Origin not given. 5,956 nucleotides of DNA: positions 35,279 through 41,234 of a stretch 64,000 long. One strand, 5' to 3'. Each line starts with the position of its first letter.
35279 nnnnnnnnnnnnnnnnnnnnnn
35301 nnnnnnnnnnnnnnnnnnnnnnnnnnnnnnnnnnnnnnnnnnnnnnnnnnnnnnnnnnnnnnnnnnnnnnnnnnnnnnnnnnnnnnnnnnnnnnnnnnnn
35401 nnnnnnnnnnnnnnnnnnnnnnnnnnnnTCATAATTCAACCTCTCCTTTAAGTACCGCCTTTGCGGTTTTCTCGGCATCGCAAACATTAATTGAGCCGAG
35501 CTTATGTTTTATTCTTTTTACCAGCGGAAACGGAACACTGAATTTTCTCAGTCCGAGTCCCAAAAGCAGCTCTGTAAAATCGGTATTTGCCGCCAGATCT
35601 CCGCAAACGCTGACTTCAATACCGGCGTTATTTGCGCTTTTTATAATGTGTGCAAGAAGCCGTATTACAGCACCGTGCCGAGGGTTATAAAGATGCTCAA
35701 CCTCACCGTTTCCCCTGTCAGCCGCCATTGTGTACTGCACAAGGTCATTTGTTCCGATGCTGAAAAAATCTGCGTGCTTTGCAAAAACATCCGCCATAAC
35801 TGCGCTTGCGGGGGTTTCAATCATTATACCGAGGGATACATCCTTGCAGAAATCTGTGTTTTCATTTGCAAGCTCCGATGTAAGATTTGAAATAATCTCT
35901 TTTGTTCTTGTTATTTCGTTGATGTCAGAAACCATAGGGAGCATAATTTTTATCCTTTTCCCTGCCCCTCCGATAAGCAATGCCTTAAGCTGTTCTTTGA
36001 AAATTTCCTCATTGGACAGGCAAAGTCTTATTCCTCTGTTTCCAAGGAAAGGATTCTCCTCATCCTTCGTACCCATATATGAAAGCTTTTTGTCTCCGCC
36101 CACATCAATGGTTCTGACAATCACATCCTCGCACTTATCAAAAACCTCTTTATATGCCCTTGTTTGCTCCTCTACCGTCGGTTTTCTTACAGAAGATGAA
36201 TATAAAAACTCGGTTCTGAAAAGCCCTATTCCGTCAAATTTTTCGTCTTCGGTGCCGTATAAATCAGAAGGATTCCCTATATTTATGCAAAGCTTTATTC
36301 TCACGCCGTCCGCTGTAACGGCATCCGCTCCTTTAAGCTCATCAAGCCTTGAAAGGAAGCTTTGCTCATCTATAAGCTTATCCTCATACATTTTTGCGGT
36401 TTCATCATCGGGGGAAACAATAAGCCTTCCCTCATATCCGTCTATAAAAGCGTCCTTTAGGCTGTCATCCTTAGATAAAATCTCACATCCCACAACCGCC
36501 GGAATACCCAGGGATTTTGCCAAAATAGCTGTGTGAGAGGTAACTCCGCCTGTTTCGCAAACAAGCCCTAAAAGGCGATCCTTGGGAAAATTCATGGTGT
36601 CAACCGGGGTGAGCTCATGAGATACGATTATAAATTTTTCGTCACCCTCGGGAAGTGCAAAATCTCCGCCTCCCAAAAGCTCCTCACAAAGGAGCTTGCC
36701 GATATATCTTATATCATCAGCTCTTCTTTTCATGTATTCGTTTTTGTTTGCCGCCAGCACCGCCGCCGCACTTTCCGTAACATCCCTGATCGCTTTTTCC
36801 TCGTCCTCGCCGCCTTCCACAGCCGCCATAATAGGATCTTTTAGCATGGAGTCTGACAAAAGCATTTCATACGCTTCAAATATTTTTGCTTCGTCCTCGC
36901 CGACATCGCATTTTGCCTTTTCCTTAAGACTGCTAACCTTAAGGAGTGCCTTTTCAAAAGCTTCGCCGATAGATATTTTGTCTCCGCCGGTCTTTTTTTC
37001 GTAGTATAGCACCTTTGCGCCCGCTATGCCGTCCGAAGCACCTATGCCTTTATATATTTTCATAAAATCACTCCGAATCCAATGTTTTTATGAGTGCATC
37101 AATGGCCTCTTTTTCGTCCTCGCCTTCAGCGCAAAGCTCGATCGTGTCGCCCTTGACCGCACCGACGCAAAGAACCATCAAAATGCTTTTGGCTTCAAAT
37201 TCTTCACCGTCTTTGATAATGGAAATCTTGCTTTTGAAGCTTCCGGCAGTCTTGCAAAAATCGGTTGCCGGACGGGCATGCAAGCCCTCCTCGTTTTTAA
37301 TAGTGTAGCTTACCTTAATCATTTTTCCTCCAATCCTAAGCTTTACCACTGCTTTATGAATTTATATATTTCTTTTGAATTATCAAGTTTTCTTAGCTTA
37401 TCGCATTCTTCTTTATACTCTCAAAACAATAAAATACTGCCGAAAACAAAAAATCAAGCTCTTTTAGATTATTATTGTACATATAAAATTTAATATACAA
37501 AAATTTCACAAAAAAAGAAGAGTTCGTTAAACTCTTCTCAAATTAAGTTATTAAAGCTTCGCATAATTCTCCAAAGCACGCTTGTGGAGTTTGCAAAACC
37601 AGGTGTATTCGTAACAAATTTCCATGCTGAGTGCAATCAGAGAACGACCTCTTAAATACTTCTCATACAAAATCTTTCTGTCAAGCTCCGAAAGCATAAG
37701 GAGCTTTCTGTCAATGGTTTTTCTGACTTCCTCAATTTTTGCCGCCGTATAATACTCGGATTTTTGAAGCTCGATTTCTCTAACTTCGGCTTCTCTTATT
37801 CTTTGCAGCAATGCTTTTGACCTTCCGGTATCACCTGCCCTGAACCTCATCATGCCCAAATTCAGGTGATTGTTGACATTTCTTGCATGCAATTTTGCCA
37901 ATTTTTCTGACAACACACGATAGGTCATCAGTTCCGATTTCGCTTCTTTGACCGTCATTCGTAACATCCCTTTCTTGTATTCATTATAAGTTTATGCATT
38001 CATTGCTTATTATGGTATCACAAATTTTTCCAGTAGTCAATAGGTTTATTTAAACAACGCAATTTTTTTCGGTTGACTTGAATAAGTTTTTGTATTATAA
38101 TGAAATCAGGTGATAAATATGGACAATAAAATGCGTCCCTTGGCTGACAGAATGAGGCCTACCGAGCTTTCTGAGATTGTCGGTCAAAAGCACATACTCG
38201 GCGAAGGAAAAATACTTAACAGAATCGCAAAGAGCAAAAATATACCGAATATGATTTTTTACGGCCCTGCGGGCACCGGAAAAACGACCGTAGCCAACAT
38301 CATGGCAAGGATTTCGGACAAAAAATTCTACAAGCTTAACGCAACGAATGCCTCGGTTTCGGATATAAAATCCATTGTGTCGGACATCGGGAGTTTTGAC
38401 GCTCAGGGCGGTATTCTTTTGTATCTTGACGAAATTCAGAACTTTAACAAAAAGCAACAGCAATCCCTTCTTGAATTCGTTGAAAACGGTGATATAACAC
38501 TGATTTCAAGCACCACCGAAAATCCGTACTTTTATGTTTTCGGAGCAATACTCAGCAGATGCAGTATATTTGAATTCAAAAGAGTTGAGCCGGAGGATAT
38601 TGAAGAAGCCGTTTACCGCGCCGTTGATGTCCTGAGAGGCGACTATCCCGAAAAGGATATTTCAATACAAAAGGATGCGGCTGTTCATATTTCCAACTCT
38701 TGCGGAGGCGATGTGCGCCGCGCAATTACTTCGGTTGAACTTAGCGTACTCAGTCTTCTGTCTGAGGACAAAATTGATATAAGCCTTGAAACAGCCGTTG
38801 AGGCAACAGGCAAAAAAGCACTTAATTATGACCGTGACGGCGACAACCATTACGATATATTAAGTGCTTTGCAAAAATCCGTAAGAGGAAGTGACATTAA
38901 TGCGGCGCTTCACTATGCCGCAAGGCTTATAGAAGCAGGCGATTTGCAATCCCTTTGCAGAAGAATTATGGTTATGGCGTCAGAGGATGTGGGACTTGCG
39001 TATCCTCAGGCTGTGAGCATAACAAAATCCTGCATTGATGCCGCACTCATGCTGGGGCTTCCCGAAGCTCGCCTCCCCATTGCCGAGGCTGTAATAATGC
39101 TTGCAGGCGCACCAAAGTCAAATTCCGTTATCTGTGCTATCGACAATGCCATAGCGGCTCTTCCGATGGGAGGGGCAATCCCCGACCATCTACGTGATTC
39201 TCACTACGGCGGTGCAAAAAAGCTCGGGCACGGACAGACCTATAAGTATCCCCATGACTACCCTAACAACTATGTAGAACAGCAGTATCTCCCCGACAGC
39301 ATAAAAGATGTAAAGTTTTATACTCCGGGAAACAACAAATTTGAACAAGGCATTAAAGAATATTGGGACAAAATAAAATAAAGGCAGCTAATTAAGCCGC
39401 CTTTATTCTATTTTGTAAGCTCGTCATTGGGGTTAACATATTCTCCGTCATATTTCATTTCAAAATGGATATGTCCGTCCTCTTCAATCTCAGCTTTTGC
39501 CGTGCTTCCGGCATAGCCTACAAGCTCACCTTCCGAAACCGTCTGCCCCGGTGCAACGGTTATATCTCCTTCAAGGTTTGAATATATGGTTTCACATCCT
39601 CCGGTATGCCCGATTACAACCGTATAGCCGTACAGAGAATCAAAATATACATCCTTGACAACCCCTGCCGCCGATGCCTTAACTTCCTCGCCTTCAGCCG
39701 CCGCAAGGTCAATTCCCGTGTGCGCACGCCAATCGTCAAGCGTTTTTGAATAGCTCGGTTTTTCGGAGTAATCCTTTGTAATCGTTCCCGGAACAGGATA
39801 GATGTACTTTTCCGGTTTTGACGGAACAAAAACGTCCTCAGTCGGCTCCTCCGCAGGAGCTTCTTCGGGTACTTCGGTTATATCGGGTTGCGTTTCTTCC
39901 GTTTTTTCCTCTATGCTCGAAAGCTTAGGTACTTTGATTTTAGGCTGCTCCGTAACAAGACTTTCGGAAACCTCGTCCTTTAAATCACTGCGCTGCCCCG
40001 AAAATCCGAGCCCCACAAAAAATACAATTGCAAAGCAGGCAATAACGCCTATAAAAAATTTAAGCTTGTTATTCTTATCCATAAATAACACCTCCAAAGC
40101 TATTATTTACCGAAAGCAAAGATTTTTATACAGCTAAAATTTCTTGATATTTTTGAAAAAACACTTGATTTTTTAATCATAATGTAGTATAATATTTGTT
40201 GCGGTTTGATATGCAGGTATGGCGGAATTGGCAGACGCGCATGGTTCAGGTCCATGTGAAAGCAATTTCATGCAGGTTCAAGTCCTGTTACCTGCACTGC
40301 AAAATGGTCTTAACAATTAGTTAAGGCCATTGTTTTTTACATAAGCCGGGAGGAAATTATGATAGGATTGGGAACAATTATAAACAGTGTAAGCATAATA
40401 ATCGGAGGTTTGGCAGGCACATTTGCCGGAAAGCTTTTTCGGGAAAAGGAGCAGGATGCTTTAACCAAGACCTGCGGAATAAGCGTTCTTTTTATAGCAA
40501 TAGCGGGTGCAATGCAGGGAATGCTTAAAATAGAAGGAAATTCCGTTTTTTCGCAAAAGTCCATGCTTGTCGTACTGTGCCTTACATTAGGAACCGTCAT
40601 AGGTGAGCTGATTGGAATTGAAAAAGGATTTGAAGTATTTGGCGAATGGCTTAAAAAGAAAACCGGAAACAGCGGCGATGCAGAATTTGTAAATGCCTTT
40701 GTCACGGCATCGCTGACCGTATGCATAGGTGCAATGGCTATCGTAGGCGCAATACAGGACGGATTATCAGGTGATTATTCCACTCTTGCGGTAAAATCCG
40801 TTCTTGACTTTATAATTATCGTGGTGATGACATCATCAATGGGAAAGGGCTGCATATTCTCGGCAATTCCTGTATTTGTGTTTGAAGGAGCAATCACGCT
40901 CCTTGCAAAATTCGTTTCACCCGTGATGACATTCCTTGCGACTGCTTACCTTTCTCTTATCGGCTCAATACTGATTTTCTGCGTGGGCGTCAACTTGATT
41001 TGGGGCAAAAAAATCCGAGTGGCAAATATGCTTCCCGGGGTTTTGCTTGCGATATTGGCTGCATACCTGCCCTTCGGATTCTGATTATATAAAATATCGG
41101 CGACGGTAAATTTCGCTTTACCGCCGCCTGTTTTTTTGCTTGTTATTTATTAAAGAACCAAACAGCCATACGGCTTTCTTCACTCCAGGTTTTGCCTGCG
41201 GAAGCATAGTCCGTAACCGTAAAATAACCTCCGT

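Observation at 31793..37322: Self-contained ketose PTS operon with private Enzyme I and HPr, two class II aldolases, but no kinase or regulator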

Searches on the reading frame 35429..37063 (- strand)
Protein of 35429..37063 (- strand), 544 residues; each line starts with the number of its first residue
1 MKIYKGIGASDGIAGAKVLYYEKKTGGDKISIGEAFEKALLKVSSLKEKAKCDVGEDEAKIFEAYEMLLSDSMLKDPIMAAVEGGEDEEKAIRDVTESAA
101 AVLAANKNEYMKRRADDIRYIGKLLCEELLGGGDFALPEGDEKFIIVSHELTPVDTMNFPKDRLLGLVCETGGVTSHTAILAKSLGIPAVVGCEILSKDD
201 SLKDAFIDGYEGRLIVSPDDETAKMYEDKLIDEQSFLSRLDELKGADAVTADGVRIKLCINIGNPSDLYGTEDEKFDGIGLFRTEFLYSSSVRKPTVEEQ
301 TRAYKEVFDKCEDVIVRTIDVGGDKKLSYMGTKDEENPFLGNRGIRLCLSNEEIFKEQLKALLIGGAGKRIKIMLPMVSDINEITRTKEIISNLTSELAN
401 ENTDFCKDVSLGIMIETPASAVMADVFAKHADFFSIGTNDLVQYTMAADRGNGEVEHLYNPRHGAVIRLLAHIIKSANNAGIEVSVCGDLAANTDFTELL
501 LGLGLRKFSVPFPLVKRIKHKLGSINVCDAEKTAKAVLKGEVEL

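Call 3: search_protein_families(library=pfam, proteins=[window:35429-37063:-])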
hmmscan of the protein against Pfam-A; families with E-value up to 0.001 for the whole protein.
window:35429-37063:- (544 aa): 3 families
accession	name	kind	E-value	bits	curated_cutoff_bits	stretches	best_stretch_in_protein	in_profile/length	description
PF02896.24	PEP-utilizers_C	-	1.7e-97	326.6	22.8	1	241-525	5-291/293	PEP-utilising enzyme, PEP-binding domain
PF00391.29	PEP-utilizers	-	5.2e-19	68.1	23.1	1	141-212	2-72/72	PEP-utilising enzyme, mobile domain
PF05524.18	PEP-utilisers_N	-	1.6e-15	57.7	24.4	1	5-114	1-121/121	PEP-utilising enzyme, N-terminal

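Call 4: search_protein_families(library=ncbifam, proteins=[window:35429-37063:-])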
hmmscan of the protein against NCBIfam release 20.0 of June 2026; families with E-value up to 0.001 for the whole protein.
window:35429-37063:- (544 aa): 14 families
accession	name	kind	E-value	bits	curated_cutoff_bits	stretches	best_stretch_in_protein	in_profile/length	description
TIGR01417.1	PTS_I_fam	equivalog_domain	3e-145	484.8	341.7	1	33-540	43-554/565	phosphoenolpyruvate--protein phosphotransferase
NF008382.0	PRK11177.1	equivalog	1.9e-126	423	824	1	35-539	46-554/575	phosphoenolpyruvate-protein phosphotransferase PtsI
NF008283.0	PRK11061.1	equivalog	1.7e-115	387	583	1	31-540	211-721/748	phosphoenolpyruvate--protein phosphotransferase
NF005057.0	PRK06464.1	equivalog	5.1e-58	196.8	598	2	312-525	571-788/798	phosphoenolpyruvate synthase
TIGR01418.1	PEP_synth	equivalog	6.9e-54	183.4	739.75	2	313-525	566-782/784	pyruvate, water dikinase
TIGR01828.1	pyru_phos_dikin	equivalog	2.9e-35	121.5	843.45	2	334-451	651-774/865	pyruvate, phosphate dikinase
NF008478.1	PRK11377.1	equivalog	5.4e-17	62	520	1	32-215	287-471/473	dihydroxyacetone kinase phosphoryl donor subunit DhaM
NF004531.0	PRK05878.1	equivalog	4.1e-06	25.7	456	1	141-213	382-453/534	pyruvate, phosphate dikinase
NF004881.0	PRK06241.2-2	equivalog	0.00019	19.8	883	1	164-197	836-869/898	phosphoenolpyruvate synthase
NF006153.0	PRK08296.1-5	subfamily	0.00039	18.9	578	1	146-198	536-586/608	hypothetical protein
NF004878.0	PRK06241.1-3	subfamily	0.00041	18.5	945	1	166-196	837-867/891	phosphoenolpyruvate synthase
NF004879.0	PRK06241.1-4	equivalog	0.00045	18.5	976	1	164-198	814-848/868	phosphoenolpyruvate synthase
NF004877.0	PRK06241.1-2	subfamily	0.00076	17.9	866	0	164-194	814-844/869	phosphoenolpyruvate synthase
NF004508.0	PRK05849.1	equivalog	0.00082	17.5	501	0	164-193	733-762/789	hypothetical protein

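Call 70: find_encoding_contigs(protein=window:35429-37063:-, flank=4000, max_places=10)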
Protein window:35429-37063:- (544 aa): 6 contigs read that carry it; 3 places shown.
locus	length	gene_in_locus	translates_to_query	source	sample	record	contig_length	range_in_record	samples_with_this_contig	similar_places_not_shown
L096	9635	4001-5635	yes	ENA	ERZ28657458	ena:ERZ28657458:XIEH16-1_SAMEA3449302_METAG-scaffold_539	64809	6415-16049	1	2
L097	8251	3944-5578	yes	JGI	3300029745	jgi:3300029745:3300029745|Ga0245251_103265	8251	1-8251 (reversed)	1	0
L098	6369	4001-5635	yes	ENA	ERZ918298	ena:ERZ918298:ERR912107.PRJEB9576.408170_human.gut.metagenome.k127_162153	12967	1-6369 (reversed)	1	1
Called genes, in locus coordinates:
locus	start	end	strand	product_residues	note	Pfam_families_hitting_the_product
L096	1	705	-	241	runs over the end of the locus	PF04474:DUF554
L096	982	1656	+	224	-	PF01551:Peptidase_M23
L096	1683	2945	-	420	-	PF05496:RuvB_N, PF00158:Sigma54_activat (faint), PF01078:Mg_chelatase (faint), PF14532:Sigma54_activ_2 (weak), PF00004:AAA, PF07728:AAA_5 (weak), PF16193:AAA_assoc_2, PF12002:MgsA_C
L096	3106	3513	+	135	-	-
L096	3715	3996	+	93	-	PF00381:PTS-HPr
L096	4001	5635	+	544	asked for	PF05524:PEP-utilisers_N, PF00391:PEP-utilizers, PF02896:PEP-utilizers_C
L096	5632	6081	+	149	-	PF00359:PTS_EIIA_2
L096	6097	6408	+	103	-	PF02302:PTS_IIB, PF25554:PTS_EIIB_BC_N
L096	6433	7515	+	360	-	PF02378:PTS_EIIC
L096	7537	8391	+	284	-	PF01116:F_bP_aldolase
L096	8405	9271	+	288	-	PF01116:F_bP_aldolase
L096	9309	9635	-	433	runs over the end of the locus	PF11074:DUF2779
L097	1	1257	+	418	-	?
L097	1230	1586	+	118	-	PF01551:Peptidase_M23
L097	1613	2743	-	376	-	PF00004:AAA, PF00158:Sigma54_activat (faint), PF01078:Mg_chelatase (faint), PF07728:AAA_5 (weak), PF14532:Sigma54_activ_2 (weak), PF16193:AAA_assoc_2, PF12002:MgsA_C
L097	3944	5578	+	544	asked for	PF05524:PEP-utilisers_N, PF00391:PEP-utilizers, PF02896:PEP-utilizers_C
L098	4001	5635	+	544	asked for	PF05524:PEP-utilisers_N, PF00391:PEP-utilizers, PF02896:PEP-utilizers_C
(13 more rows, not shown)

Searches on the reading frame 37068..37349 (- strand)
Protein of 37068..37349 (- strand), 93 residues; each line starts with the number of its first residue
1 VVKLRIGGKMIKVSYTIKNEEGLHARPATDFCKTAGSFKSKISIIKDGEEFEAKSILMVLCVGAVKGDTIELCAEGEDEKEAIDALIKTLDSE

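Call 3: search_protein_families(library=pfam, proteins=[window:37068-37349:-])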
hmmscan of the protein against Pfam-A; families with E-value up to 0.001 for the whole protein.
window:37068-37349:- (93 aa): 1 family
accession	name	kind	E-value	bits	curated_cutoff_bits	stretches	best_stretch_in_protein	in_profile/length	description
PF00381.24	PTS-HPr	-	3.2e-27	94.8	23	1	13-90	3-79/81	PTS HPr component phosphorylation site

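Call 4: search_protein_families(library=ncbifam, proteins=[window:37068-37349:-])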
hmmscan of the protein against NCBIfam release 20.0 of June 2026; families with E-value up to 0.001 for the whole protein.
window:37068-37349:- (93 aa): 9 families
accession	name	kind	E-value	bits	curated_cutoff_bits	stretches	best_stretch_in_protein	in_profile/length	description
TIGR01003.1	PTS_HPr_family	subfamily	6.4e-26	90.1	47.9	1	10-90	1-81/82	HPr family phosphocarrier protein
NF041319.1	PTS-HPr_Halo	equivalog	4.1e-20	72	140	1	16-91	6-84/87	phosphocarrier protein HPr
NF010352.0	PRK13780.1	equivalog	1.3e-19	69.9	110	1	10-93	1-84/88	phosphocarrier protein HPr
NF010354.0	PRK13782.1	equivalog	3.2e-18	65.5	123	1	10-90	1-81/85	HPr family phosphocarrier protein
NF008104.0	PRK10850.1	equivalog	1.7e-17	63.3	153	1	10-90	1-81/85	phosphocarrier protein Hpr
NF010351.0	PRK13779.1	equivalog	4.7e-15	55.4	766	1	8-90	289-373/503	bifunctional PTS system fructose-specific transporter subunit IIA/HPr protein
NF008319.0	PRK11109.1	equivalog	8.4e-15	54.9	302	1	10-90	285-368/376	fused PTS fructose transporter subunit IIA/HPr protein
NF008478.1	PRK11377.1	equivalog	3.3e-13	49.5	520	1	12-87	157-232/473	dihydroxyacetone kinase phosphoryl donor subunit DhaM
NF008146.0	PRK10897.1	equivalog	7e-13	48.7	119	1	11-92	3-85/90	PTS phosphocarrier protein NPr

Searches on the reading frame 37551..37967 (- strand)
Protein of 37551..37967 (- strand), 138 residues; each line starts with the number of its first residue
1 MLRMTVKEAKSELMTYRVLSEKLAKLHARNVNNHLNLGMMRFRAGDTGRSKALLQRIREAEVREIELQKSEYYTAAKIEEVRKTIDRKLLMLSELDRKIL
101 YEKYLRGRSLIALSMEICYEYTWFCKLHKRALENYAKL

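Call 3: search_protein_families(library=pfam, proteins=[window:37551-37967:-])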
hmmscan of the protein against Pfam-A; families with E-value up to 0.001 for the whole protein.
window:37551-37967:- (138 aa): 0 families

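Call 4: search_protein_families(library=ncbifam, proteins=[window:37551-37967:-])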
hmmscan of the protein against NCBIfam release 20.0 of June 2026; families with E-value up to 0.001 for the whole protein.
window:37551-37967:- (138 aa): 2 families
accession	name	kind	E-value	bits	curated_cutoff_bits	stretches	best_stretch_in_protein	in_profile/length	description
TIGR01637.1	phage_arpU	subfamily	6.7e-05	23.1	43.1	1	78-137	65-128/136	ArpU family phage packaging/lysis transcriptional regulator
NF005248.0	PRK06759.1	equivalog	0.00095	18.9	133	0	53-133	67-148/156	RNA polymerase factor sigma-70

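Call 60: search_protein_families(library=phrogs, proteins=[window:37551-37967:-], max_evalue=0.01)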
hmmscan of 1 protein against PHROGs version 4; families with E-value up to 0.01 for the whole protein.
window:37551-37967:- (138 aa): 2 families
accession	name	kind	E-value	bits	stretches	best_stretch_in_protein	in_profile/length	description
phrog_36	-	transcription regulation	4.1e-07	30.8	1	3-137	50-185/220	transcriptional regulator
phrog_248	-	transcription regulation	8.6e-06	26.9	1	58-137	75-135/161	transcriptional activator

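Call 69: search_dna_similar(query=window:37551-37967:-, collection=phages, mode=protein, max_rows=8, max_evalue=0.001)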
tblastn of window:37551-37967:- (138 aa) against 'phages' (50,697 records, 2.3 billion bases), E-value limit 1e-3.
No match.

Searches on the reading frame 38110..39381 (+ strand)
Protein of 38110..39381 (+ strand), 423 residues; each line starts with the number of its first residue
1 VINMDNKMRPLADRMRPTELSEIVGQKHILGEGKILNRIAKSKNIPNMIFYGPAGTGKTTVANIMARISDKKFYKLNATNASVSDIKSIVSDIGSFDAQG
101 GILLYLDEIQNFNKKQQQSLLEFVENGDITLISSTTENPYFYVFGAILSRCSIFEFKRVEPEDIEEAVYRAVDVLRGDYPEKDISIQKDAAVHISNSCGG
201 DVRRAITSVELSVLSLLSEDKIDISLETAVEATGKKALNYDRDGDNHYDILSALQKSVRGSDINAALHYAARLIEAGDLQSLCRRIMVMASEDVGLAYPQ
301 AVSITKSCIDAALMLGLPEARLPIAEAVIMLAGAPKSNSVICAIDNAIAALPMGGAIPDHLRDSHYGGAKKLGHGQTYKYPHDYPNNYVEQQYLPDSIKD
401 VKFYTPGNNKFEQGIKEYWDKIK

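Call 3: search_protein_families(library=pfam, proteins=[window:38110-39381:+])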
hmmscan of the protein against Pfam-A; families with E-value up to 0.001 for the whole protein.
window:38110-39381:+ (423 aa): 13 families
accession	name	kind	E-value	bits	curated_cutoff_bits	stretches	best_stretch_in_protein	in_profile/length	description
PF12002.13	MgsA_C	-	1.5e-63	214.1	27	1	260-423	1-167/167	MgsA AAA+ ATPase C terminal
PF16193.11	AAA_assoc_2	-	6.9e-23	81.2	34.3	1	182-259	3-81/81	AAA C-terminal domain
PF05496.18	RuvB_N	-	1e-09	38.8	27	1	15-132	1-116/159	Holliday junction DNA helicase RuvB P-loop domain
PF00004.35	AAA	-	7.7e-09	36.5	21.2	1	48-151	1-123/131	ATPase family associated with various cellular activities (AAA)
PF00158.32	Sigma54_activat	-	9.1e-08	32.4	20.2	1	37-137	16-130/168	Sigma-54 interaction domain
PF14532.12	Sigma54_activ_2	-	5.6e-07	30.3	25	1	47-137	23-109/138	Sigma-54 interaction domain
PF07728.20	AAA_5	-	7.5e-07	29.7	22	1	47-138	1-104/139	AAA domain (dynein-related subfamily)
PF01078.27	Mg_chelatase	-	1.2e-06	28.6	20.3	0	46-70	23-47/207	Magnesium chelatase, subunit ChlI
PF13173.12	AAA_14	-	0.00017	22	27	1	48-134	5-98/129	AAA domain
PF13177.12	DNA_pol3_delta2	-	0.00026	21.5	27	0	77-159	77-160/161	DNA polymerase III, delta subunit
PF07724.20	AAA_2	-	0.00038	21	27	0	45-130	3-105/166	AAA domain (Cdc48 subfamily)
PF13401.12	AAA_22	-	0.00058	20.6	27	0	48-93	8-54/130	AAA domain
PF07726.17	AAA_3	-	0.0006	20.1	27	0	50-140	4-102/131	ATPase family associated with various cellular activities (AAA)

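Call 4: search_protein_families(library=ncbifam, proteins=[window:38110-39381:+])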
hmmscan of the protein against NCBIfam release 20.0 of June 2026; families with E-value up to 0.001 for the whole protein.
window:38110-39381:+ (423 aa): 63 families (the best 25 are shown)
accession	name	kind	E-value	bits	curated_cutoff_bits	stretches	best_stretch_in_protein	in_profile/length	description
NF009881.0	PRK13341.1-2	equivalog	1.2e-113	380.4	651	1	6-417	13-429/736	AAA family ATPase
NF009883.0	PRK13341.1-4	equivalog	3.7e-109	365.6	668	1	7-412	17-427/729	AAA family ATPase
NF009882.0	PRK13341.1-3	equivalog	2.7e-90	303.5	1197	1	9-412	18-426/734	AAA family ATPase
NF009880.0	PRK13341.1-1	equivalog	4.1e-78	263.2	891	1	8-418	5-401/599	AAA family ATPase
NF011289.0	PRK14700.1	equivalog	2e-48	165.1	570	1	122-423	2-295/300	recombination factor protein RarA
NF001679.0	PRK00440.1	equivalog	7.7e-21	74.5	303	1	11-212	8-208/322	replication factor C small subunit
TIGR02397.1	dnaX_nterm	equivalog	1.7e-19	70.3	250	2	10-67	3-58/355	DNA polymerase III subunit gamma/tau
NF011523.0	PRK14962.1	equivalog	1.5e-17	63.5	576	2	10-67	3-58/474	DNA polymerase III subunits gamma and tau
NF009067.0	PRK12402.1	equivalog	4.6e-16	58.7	317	2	13-86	7-77/340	replication factor C small subunit 2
NF004046.1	PRK05563.1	equivalog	5.8e-16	58.5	400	2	15-67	9-59/567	DNA polymerase III subunit gamma/tau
NF011531.0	PRK14971.1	equivalog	1.7e-14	53.6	685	2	75-169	94-190/614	DNA polymerase III subunit gamma/tau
NF003229.0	PRK04195.1-5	equivalog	1.8e-14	53.3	280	1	10-213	6-212/413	replication factor C large subunit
NF004549.0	PRK05896.1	equivalog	2.4e-14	53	578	2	13-67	8-60/642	DNA polymerase III subunits gamma and tau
NF011512.0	PRK14950.1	equivalog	1.4e-13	50.9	593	2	13-67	8-60/585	DNA polymerase III subunits gamma and tau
NF011510.0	PRK14948.1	equivalog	1.7e-13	50.2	593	1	5-67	2-62/640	DNA polymerase III subunit gamma/tau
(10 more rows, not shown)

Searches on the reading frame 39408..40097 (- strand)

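Call 7: search_protein_families(library=pfam, proteins=[window:39408-40097:-], max_evalue=0.00001)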
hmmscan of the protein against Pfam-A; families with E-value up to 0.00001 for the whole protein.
window:39408-40097:- (229 aa): 1 family
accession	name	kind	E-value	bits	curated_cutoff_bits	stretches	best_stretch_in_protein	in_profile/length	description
PF01551.29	Peptidase_M23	-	1.5e-23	83.2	28.7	1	125-223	2-96/96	Peptidase family M23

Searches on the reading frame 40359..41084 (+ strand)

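Call 7: search_protein_families(library=pfam, proteins=[window:40359-41084:+], max_evalue=0.00001)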
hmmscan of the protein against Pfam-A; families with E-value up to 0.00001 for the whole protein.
window:40359-41084:+ (241 aa): 1 family
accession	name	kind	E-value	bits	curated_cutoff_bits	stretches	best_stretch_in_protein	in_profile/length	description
PF04474.17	DUF554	-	5.2e-68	229.2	25.1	1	4-234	1-218/220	Protein of unknown function (DUF554)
